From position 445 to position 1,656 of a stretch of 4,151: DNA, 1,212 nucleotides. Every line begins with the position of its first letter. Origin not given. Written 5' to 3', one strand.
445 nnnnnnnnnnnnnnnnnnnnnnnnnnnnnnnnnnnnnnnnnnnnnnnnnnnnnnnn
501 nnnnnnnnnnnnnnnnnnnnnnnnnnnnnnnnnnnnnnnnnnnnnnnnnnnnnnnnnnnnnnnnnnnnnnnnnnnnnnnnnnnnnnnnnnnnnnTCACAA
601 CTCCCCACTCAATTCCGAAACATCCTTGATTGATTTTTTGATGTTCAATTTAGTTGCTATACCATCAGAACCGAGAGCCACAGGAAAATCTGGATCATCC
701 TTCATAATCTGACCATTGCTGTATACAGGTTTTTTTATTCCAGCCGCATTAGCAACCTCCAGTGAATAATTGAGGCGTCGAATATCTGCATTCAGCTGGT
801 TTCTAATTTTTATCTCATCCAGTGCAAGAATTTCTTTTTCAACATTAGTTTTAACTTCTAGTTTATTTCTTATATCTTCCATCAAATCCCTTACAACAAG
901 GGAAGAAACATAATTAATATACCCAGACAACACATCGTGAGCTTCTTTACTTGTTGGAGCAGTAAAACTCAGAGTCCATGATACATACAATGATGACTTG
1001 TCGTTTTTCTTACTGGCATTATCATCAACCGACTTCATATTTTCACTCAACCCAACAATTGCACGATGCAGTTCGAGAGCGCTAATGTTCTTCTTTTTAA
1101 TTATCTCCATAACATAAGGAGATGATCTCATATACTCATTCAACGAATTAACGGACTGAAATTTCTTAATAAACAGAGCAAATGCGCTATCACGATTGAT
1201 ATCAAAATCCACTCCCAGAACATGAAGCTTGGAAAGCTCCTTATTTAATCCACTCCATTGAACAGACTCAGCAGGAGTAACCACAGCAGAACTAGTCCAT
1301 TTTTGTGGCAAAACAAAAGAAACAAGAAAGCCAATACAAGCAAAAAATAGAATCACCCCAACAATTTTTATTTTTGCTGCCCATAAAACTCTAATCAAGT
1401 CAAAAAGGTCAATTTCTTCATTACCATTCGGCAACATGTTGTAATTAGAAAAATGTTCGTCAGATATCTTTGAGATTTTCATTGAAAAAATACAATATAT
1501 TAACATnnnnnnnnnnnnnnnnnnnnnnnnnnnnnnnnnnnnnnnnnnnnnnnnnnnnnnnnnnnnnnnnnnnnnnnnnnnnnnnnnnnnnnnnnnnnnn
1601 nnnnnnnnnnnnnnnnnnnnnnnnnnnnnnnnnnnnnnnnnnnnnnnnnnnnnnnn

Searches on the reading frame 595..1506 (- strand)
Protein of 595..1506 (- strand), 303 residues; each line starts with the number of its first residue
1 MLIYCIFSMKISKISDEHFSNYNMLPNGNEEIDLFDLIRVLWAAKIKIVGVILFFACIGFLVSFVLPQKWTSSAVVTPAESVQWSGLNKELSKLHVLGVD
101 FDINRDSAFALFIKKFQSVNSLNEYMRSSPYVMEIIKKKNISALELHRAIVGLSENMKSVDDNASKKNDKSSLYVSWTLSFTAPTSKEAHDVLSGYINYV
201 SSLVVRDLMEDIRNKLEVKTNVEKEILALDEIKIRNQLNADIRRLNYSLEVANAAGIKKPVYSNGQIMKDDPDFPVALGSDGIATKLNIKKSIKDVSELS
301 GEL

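Call 4: search_protein_families(proteins=[window:595-1506:-], library=ncbifam, max_evalue=0.1)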
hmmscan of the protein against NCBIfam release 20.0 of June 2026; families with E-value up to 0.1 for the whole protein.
window:595-1506:- (303 aa): 4 families
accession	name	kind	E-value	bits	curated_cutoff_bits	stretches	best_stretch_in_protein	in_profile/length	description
NF007699.1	PRK10381.1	equivalog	1.2e-130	435.7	300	1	8-303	3-298/368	LPS O-antigen length regulator Wzz(fepE)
NF012015.1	PRK15471.1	equivalog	1.7e-19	70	267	1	26-284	12-237/325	LPS O-antigen chain length determinant protein WzzB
NF008645.0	PRK11638.1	equivalog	1.8e-15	56.9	332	1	27-260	12-243/349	ECA polysaccharide chain length modulation protein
TIGR01006.1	polys_exp_MPA1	subfamily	0.0052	16.2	296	1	29-74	5-51/226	CspC family polysaccharide chain length determinant protein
